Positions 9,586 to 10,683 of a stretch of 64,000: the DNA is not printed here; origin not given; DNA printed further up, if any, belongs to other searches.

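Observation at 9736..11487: Lower-GC two-gene cassette: SocA/Panacea-like-DUF488 fusion plus an unclassifiable 265-aa protein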

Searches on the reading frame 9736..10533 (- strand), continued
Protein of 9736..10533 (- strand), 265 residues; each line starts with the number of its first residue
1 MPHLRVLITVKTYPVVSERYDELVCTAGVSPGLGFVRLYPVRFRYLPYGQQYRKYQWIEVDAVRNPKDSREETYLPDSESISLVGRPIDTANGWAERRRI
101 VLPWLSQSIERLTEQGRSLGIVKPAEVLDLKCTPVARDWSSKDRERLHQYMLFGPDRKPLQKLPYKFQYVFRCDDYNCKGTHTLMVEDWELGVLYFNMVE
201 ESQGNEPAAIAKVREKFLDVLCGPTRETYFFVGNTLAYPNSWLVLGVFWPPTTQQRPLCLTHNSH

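Call 94: fold_search(model_id=the predicted structure, library=viral)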
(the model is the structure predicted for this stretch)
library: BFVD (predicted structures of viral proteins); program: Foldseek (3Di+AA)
matches with E <= 10: 530; with E <= 0.001: 1
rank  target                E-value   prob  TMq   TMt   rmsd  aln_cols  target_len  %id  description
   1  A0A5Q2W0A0            2.5e-04  1.00  0.30  0.24  12.7       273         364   10  (no name in the UniProt tables at hand)
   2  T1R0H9                1.0e-03  0.85  0.24  0.16  20.3       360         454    7  LEF-3 [Chrysodeixis chalcites nucleopolyhedrovirus]
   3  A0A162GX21            1.3e-03  0.89  0.28  0.23  10.5       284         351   10  LEF-3 [Mocis latipes granulovirus]
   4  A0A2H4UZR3            2.1e-03  0.63  0.23  0.19  19.4       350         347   10  LEF-3 [Operophtera brumata nucleopolyhedrovirus]
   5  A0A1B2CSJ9            4.6e-03  0.92  0.32  0.27  11.2       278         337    8  PlxyGVORF95 protein [Plutella xylostella granulovirus]
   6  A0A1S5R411            1.9e-02  1.00  0.25  0.35   3.5        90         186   14  Uncharacterized protein [Pseudomonas phage pf16]
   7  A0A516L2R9            2.2e-02  0.97  0.24  0.51   5.2       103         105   12  (no name in the UniProt tables at hand)
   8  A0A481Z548            3.5e-02  0.12  0.17  0.06  23.2       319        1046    9  DNA-directed DNA polymerase [Pithovirus LCPAC104]
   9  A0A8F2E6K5            6.1e-02  0.95  0.22  0.06   3.8        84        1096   11  DNA-directed DNA polymerase [Streptomyces phage TunaTartare]
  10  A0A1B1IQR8            6.9e-02  0.41  0.20  0.32  21.8       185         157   11  (no name in the UniProt tables at hand)
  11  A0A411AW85            7.7e-02  0.51  0.23  0.22  11.4       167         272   14  Uncharacterized protein [Pantoea phage vB_PagM_LIET2]
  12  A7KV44                7.7e-02  0.25  0.20  0.05  15.2       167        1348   11  (no name in the UniProt tables at hand)
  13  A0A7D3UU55            8.6e-02  0.69  0.20  0.35   6.2        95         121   13  Uncharacterized protein [Fadolivirus 2]
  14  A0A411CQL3            9.1e-02  0.90  0.22  0.21   5.7        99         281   10  SsDNA binding protein [Arthrobacter phage Sonali]
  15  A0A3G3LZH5            1.0e-01  0.69  0.19  0.26   4.9        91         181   13  SsDNA binding protein [Brevibacterium phage Cantare]
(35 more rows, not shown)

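Call 112: find_related_loci(query=A5, collection=viral_contigs, flank=4000)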
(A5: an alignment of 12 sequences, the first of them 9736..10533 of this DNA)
Query A5 (265 aa) in viral_contigs; peptide patterns used: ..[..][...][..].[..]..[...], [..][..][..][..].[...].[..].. (x = any residue, [..] = any of these).
82 stretches matched a pattern; 65 encode a relative of the query (tblastn E <= 1e-3); 65 distinct loci.
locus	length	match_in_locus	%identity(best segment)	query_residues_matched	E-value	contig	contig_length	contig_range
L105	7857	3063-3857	50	4-263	4e-77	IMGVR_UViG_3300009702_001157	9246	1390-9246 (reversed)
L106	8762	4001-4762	46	4-250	6e-69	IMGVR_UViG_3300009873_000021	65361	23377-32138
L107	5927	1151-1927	47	4-255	6e-68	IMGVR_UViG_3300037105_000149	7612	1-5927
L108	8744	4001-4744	46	5-250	4e-66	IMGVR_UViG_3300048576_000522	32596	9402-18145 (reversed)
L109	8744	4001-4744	47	5-250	3e-64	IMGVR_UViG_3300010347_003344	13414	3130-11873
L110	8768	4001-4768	47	5-258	1e-63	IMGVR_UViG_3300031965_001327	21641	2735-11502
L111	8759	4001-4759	46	5-255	4e-63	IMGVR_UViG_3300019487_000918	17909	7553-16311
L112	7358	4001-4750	45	3-250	1e-62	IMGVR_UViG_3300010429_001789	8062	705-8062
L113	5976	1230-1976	42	4-253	5e-61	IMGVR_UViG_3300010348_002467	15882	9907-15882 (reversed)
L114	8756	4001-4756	44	6-255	1e-58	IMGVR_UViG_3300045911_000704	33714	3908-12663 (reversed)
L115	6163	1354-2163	39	1-255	6e-57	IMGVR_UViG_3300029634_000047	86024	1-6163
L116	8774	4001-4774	38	5-260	7e-54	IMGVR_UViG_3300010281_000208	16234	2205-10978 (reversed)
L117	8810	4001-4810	37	5-258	2e-53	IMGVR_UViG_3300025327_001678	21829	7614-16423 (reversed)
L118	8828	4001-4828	36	5-258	1e-53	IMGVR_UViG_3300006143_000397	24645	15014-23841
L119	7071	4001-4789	37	5-265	4e-52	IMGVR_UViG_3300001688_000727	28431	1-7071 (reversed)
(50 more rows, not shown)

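Call 116: search_protein_families(library=pfam, proteins=[L106:4858-5214:+, L093:4306-4728:+], max_evalue=0.1)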
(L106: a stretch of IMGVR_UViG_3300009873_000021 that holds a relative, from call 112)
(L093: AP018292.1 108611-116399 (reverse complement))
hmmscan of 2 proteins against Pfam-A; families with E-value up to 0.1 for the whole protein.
L106:4858-5214:+ (118 aa): 1 family
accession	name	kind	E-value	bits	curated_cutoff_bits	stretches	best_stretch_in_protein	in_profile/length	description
PF14216.11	DUF4326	-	1.7e-21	77.1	25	1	11-102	2-81/82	Domain of unknown function (DUF4326)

L093:4306-4728:+ (140 aa): 1 family
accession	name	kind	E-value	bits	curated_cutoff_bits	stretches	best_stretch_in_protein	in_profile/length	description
PF04343.18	DUF488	-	4.9e-14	53.4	22.2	1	25-125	4-118/121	Domain of unknown function DUF488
